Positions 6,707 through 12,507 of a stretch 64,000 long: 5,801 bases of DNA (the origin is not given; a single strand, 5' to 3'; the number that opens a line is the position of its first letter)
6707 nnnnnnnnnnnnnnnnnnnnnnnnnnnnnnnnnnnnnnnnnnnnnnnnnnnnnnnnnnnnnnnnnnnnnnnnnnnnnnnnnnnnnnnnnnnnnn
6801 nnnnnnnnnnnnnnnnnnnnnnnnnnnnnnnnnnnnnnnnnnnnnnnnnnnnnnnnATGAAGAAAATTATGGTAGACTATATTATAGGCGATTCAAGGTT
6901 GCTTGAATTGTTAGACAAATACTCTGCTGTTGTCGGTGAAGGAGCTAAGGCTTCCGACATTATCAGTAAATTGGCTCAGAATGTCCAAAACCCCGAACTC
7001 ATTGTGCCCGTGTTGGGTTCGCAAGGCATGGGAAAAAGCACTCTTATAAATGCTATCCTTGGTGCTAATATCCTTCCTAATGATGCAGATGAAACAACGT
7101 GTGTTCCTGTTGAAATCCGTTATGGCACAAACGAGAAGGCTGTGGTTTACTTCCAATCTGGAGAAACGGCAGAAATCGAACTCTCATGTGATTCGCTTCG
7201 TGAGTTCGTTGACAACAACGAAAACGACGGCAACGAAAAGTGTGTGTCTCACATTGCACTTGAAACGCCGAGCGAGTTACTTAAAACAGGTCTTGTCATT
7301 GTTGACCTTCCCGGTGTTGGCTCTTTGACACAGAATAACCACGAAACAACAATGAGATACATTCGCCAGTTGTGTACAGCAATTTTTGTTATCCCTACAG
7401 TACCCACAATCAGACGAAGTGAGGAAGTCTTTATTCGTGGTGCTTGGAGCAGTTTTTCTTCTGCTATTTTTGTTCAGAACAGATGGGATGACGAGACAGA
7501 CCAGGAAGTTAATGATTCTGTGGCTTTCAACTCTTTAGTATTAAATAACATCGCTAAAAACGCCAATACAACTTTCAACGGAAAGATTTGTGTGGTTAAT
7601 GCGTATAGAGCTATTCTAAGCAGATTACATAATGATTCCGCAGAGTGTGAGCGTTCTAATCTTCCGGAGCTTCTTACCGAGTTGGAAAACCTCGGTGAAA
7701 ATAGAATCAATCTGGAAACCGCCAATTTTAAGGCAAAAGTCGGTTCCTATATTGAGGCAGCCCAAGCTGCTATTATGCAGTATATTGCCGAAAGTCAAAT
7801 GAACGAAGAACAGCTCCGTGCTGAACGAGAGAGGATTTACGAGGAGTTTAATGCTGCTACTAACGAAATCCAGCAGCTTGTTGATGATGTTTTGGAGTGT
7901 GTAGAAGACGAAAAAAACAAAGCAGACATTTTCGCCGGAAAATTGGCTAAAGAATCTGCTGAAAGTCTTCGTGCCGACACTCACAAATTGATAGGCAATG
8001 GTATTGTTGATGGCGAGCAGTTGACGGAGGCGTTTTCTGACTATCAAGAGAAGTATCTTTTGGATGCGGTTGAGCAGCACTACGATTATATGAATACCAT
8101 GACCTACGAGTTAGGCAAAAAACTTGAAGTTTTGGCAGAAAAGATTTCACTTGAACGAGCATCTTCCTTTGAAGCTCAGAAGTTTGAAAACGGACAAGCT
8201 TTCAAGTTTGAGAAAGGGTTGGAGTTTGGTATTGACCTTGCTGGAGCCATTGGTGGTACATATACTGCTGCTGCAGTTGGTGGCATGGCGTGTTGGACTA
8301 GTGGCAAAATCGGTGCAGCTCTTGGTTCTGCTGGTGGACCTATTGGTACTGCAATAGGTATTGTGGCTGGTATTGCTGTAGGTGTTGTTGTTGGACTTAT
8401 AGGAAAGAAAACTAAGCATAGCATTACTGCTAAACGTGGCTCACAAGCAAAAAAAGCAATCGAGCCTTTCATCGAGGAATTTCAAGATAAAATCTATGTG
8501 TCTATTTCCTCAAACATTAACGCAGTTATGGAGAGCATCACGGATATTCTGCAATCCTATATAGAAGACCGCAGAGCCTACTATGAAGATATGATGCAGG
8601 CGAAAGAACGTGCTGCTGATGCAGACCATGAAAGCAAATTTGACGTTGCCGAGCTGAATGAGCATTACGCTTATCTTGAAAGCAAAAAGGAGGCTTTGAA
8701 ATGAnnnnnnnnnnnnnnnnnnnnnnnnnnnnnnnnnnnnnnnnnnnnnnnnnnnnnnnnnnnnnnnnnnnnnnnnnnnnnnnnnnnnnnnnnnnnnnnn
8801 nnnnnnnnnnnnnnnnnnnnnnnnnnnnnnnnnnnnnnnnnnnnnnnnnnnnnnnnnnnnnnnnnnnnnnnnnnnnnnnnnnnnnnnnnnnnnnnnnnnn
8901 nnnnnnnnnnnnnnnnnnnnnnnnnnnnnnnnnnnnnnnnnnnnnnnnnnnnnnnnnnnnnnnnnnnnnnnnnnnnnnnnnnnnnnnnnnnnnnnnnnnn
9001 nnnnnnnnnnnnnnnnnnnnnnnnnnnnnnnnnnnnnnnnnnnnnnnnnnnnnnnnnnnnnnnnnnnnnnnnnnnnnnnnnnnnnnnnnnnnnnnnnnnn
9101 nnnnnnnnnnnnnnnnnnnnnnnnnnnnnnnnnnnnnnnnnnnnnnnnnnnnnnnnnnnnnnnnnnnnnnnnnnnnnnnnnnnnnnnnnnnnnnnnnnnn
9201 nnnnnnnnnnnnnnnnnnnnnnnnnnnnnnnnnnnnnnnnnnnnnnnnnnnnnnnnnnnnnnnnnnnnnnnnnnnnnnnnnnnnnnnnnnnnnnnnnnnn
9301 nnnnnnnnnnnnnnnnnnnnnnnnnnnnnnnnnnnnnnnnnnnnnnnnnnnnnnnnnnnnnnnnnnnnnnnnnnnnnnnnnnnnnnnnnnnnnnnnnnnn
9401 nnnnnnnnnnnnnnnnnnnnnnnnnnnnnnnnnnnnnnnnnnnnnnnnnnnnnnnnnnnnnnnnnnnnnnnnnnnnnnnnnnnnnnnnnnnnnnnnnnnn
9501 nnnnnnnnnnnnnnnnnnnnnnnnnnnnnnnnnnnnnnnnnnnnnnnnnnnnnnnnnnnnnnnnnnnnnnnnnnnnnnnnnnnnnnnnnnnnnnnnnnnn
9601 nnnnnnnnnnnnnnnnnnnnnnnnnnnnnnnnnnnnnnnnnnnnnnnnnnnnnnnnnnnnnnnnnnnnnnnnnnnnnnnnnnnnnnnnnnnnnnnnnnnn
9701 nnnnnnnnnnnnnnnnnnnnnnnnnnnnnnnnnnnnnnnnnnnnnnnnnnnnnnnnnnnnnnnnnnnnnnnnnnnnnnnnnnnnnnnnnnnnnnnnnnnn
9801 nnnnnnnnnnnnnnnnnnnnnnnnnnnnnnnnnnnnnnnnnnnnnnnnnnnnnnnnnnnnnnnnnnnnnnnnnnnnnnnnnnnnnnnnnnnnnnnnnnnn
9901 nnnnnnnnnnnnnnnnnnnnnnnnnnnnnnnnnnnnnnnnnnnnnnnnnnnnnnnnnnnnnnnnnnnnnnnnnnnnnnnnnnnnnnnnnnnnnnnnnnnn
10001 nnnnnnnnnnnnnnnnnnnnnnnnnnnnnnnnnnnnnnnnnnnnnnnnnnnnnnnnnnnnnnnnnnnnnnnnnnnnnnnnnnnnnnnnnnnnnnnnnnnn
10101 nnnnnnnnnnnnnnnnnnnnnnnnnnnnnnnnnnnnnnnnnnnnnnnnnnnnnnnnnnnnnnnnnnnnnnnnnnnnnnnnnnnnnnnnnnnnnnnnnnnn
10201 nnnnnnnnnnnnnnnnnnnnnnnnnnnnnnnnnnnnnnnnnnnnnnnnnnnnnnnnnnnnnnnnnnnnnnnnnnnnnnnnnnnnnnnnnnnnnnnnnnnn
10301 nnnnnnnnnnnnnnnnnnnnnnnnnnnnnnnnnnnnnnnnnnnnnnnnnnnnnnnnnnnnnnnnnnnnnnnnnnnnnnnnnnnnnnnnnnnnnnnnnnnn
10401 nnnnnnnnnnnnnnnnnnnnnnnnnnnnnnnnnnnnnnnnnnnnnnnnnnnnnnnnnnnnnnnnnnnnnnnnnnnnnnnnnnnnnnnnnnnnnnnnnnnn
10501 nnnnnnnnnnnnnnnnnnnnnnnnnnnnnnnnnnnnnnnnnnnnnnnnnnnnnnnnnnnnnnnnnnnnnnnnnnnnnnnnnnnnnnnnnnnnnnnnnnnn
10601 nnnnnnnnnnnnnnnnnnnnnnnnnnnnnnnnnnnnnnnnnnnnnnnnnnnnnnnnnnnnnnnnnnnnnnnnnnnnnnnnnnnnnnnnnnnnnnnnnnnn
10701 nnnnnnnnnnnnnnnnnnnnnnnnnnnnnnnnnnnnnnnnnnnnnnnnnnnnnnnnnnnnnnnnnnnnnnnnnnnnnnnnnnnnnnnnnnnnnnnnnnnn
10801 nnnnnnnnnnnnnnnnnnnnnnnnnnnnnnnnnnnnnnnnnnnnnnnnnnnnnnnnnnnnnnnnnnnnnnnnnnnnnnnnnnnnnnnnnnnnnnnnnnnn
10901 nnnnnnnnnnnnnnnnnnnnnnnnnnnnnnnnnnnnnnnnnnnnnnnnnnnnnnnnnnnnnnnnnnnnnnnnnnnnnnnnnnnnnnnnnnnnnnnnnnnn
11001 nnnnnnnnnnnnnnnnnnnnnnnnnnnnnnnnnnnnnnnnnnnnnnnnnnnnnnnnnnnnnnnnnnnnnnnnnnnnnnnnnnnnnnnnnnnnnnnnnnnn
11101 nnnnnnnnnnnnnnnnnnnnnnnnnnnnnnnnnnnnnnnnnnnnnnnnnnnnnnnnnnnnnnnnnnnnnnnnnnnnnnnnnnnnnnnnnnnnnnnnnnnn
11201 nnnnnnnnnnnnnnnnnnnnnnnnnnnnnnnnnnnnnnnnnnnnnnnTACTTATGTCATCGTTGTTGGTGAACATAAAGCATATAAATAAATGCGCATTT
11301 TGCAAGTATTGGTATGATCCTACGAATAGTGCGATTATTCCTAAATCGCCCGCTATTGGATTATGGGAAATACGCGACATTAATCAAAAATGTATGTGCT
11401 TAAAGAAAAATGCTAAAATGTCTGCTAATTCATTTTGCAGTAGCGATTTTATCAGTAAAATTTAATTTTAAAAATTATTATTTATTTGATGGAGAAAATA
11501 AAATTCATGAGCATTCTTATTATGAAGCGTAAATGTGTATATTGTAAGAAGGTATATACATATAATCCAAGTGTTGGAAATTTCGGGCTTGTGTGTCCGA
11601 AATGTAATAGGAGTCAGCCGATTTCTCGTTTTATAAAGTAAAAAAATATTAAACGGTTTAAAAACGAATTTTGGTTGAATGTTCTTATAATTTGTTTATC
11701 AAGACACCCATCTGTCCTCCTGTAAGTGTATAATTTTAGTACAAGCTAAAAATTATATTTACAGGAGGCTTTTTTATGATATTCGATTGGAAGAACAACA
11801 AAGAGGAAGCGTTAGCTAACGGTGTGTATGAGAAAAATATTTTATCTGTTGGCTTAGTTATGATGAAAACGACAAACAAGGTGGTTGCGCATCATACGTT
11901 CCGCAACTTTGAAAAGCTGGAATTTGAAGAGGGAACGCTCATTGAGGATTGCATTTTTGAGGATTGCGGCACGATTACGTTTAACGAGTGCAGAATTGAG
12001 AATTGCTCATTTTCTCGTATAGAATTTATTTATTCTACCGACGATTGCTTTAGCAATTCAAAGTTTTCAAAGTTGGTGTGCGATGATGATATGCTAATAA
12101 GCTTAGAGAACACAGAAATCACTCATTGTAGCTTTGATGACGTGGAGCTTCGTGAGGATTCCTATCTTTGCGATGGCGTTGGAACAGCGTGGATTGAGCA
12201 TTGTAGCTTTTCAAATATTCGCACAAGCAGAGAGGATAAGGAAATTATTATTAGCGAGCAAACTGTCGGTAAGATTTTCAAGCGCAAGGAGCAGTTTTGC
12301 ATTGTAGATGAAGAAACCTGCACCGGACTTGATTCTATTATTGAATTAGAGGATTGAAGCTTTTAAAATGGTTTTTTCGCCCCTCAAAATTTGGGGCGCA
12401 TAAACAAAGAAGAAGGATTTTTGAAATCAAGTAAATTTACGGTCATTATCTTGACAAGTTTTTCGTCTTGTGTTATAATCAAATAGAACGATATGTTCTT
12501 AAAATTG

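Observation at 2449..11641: WYL-regulated operon with three paralogous dynamin-like GTPases: candidate undescribed defence / membrane-remodelling system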

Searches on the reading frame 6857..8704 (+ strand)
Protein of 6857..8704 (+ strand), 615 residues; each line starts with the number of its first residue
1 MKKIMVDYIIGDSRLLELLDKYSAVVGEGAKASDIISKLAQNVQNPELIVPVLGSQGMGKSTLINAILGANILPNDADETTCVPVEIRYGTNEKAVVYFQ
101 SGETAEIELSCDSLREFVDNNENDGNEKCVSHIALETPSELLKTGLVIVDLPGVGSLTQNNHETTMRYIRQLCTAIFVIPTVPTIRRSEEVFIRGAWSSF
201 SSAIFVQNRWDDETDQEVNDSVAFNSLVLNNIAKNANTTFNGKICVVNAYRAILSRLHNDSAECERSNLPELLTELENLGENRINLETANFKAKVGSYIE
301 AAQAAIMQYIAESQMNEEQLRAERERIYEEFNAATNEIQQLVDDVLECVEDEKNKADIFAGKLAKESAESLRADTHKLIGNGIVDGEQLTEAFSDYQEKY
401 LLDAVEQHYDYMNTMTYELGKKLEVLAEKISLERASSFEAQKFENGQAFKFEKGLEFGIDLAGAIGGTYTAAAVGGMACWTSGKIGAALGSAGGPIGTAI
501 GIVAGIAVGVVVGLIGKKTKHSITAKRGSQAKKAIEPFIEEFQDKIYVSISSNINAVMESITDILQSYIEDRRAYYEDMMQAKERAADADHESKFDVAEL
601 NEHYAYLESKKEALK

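Call 4: search_protein_families(library=pfam, proteins=[window:6857-8704:+], max_evalue=0.1)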
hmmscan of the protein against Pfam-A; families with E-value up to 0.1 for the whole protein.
window:6857-8704:+ (615 aa): 12 families
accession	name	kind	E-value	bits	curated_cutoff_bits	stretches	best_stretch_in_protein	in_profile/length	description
PF00350.29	Dynamin_N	-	3.7e-23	82.8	27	1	52-194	3-151/168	Dynamin family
PF01926.29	MMR_HSR1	-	1.3e-05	25.7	21.9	1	52-179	4-83/113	50S ribosome-binding GTPase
PF03193.22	RsgA_GTPase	-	0.00058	20.2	30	1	29-70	90-129/174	RsgA GTPase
PF05049.19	IIGP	-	0.0062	16.1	24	1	30-69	18-57/375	Interferon-inducible GTPase (IIGP)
PF25683.1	URGCP_GTPase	-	0.0069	15.6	55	1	16-70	157-212/396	URGCP-like GTPase domain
PF00005.33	ABC_tran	-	0.0081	17.2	25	1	49-70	13-34/137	ABC transporter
PF00735.24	Septin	-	0.014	15.1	26.2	0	49-80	6-37/280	Septin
PF05802.16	SctB2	-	0.027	15.3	26.5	1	464-567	45-141/162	SPI-2 type 3 secretion system translocon protein SctB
PF02421.24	FeoB_N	-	0.038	13.9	27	0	50-71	3-24/156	Ferrous iron transport protein B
PF05524.18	PEP-utilisers_N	-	0.048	14.2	24.4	0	311-384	24-93/121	PEP-utilising enzyme, N-terminal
PF20703.3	nSTAND1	-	0.053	13.6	27.1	0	36-96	23-83/379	Novel STAND NTPase 1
PF13191.12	AAA_16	-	0.073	14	32.6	0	41-68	17-45/167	AAA ATPase domain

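Call 5: search_protein_families(library=padloc, proteins=[window:6857-8704:+], max_evalue=0.1)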
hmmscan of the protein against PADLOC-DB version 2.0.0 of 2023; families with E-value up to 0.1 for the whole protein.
window:6857-8704:+ (615 aa): 7 families
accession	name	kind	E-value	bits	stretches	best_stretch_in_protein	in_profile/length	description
PDLC03841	LeoBC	-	2.2e-13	48.2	1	227-572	215-560/601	-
PDLC03839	LeoA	-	5.5e-12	43.5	2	145-590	104-533/559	-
PDLC03842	LeoB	-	1.3e-11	42.1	1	300-582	273-541/568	-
PDLC04407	PDC-M09A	-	0.00022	18.8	1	465-584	149-259/282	-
PDLC04140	mad8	-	0.059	10.9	0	51-74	31-54/314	mads_8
PDLC00304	PtuA1|PtuA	-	0.065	10.4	1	46-114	38-109/444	AAA ATPase domain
PDLC04135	mad3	-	0.098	10.2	0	46-345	22-229/374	mads_3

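Call 7: search_protein_families(library=ncbifam, proteins=[window:6857-8704:+], max_evalue=0.01)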
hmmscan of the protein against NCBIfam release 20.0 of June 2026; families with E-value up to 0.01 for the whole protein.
window:6857-8704:+ (615 aa): 10 families
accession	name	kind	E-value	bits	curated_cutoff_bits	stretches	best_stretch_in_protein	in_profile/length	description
NF052648.1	DynmDynABac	equivalog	7.8e-09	33.9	1600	1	37-373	31-374/1187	dynamin GTPase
NF007368.0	PRK09866.1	equivalog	6.9e-07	27.9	1146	1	41-118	63-139/742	clamp-binding protein CrfC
TIGR00231.1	small_GTP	domain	0.00013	21.8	42.5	1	50-226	6-136/164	GTP-binding protein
NF000908.1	PRK00089.1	equivalog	0.00038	19.8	237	0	50-72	6-28/291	GTPase Era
NF047350.1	aureusi_NRPS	equivalog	0.0005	17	2500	1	286-416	1029-1158/2373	aureusimine non-ribosomal peptide synthetase AusA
TIGR03594.1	GTPase_EngA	equivalog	0.00063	18.9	306.7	0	43-96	171-225/432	ribosome biogenesis GTPase Der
NF051447.1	HblD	equivalog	0.00075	18.5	650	1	332-581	111-363/409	hemolysin BL lytic component L1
NF011888.0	PRK15361.1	equivalog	0.0033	17.1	266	1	465-569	82-176/195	SPI-2 type III secretion system translocon protein SseD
TIGR03918.1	GTP_HydF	equivalog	0.0039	16.1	325.55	0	49-85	9-46/392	[FeFe] hydrogenase H-cluster maturation GTPase HydF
TIGR00436.1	era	equivalog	0.0043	16.4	116.25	0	50-98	3-52/270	GTPase Era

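Call 25: search_solved_structures(query=window:6857-8704:+, max_evalue=0.01)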
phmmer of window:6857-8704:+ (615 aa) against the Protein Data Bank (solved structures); distinct sequences matched with E-value up to 0.01: 15.
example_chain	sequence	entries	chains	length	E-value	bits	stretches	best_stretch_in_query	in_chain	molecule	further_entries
2j68_A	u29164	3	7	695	3.6e-17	65.5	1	37-337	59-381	BACTERIAL DYNAMIN-LIKE PROTEIN | DYNAMIN FAMILY PROTEIN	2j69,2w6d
6j72_A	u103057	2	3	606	7.1e-12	48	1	15-341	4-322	Isoniazid inducible gene protein IniA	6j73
5owv_C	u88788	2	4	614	9.9e-07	31.1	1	49-221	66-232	GTP-binding protein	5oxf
6jfk_A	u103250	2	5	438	3.4e-05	26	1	47-215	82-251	Mitofusin-2,cDNA FLJ57997, highly similar to Transmembrane GTPase MFN2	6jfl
6rzt_A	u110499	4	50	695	0.00016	23.7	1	43-182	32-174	Putative mitochondrial dynamin protein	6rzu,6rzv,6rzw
6jfm_A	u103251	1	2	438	0.00023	23.3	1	47-215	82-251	Mitofusin-2,Mitofusin-2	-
6ql4_A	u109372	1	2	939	0.00028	23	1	36-182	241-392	Putative mitochondrial dynamin protein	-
5owv_A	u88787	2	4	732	0.0003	22.9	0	36-122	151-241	GTP-binding protein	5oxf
7nmq_A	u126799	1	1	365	0.00059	21.9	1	423-564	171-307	Hemolysin BL lytic component L1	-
5goe_A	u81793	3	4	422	0.00078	21.5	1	35-215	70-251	Mitofusin-1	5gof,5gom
5go4_A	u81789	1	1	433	0.00088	21.3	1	35-215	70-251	Mitofusin-1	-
5gnt_A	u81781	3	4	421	0.00089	21.3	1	35-215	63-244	Mitofusin-1 | Mitofusin-1,Mitofusin-1 fusion protein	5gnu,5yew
5yew_A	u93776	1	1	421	0.0011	21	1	35-215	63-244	Mitofusin-1,Mitofusin-1 fusion protein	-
9em9_A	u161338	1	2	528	0.0039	19.2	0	34-125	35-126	Slr0869 protein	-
5gnr_A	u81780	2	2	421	0.0061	18.6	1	35-215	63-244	Mitofusin-1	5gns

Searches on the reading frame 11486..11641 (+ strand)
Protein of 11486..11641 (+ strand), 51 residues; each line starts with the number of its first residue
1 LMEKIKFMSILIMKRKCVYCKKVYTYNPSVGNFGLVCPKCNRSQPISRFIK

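Call 4: search_protein_families(library=pfam, proteins=[window:11486-11641:+], max_evalue=0.1)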
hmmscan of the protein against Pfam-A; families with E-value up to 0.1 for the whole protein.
window:11486-11641:+ (51 aa): 3 families
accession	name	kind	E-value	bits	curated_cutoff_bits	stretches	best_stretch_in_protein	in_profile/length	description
PF25206.1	DUF7836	-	0.0084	16.4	26.7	1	16-51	9-47/59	Domain of unknown function (DUF7836)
PF23550.1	zf_Tbcl_Rhp7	-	0.013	15.5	27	1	16-44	6-37/39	DNA repair protein rhp7 treble clef domain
PF23547.1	Zn_ribbon_FGT1_1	-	0.021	14.9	27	1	16-44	4-30/35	FORGETTER1 first zinc ribbon domain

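Call 5: search_protein_families(library=padloc, proteins=[window:11486-11641:+], max_evalue=0.1)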
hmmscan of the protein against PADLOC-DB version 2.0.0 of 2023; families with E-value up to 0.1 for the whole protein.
window:11486-11641:+ (51 aa): 0 families

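Call 7: search_protein_families(library=ncbifam, proteins=[window:11486-11641:+], max_evalue=0.01)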
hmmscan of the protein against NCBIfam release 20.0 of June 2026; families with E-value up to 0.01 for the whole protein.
window:11486-11641:+ (51 aa): 0 families

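Call 96: search_protein_families(library=phrogs, proteins=[window:11486-11638:+], max_evalue=0.01)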
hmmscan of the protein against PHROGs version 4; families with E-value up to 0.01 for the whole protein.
window:11486-11638:+ (51 aa): 0 families

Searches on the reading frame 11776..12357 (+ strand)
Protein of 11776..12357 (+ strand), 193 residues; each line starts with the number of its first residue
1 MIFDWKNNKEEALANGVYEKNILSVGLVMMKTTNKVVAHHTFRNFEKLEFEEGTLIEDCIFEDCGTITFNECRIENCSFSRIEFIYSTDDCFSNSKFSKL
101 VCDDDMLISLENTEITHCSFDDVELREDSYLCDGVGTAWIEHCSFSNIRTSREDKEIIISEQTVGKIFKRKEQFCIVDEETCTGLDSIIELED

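Call 4: search_protein_families(library=pfam, proteins=[window:11776-12357:+], max_evalue=0.1)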
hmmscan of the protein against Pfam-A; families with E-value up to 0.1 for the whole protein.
window:11776-12357:+ (193 aa): 2 families
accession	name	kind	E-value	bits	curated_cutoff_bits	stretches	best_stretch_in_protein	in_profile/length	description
PF13229.12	Beta_helix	-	0.00047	20.2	25.9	1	63-148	7-90/158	Right handed beta helix region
PF13576.12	Pentapeptide_3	-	0.0018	18.9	27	1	49-84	5-38/48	Pentapeptide repeats (9 copies)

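Call 5: search_protein_families(library=padloc, proteins=[window:11776-12357:+], max_evalue=0.1)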
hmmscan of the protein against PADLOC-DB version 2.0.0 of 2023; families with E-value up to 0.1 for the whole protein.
window:11776-12357:+ (193 aa): 0 families

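Call 7: search_protein_families(library=ncbifam, proteins=[window:11776-12357:+], max_evalue=0.01)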
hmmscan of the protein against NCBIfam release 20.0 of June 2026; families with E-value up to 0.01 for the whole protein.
window:11776-12357:+ (193 aa): 0 families

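Call 96: search_protein_families(library=phrogs, proteins=[window:11776-12354:+], max_evalue=0.01)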
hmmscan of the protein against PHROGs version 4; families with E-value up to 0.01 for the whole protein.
window:11776-12354:+ (193 aa): 0 families
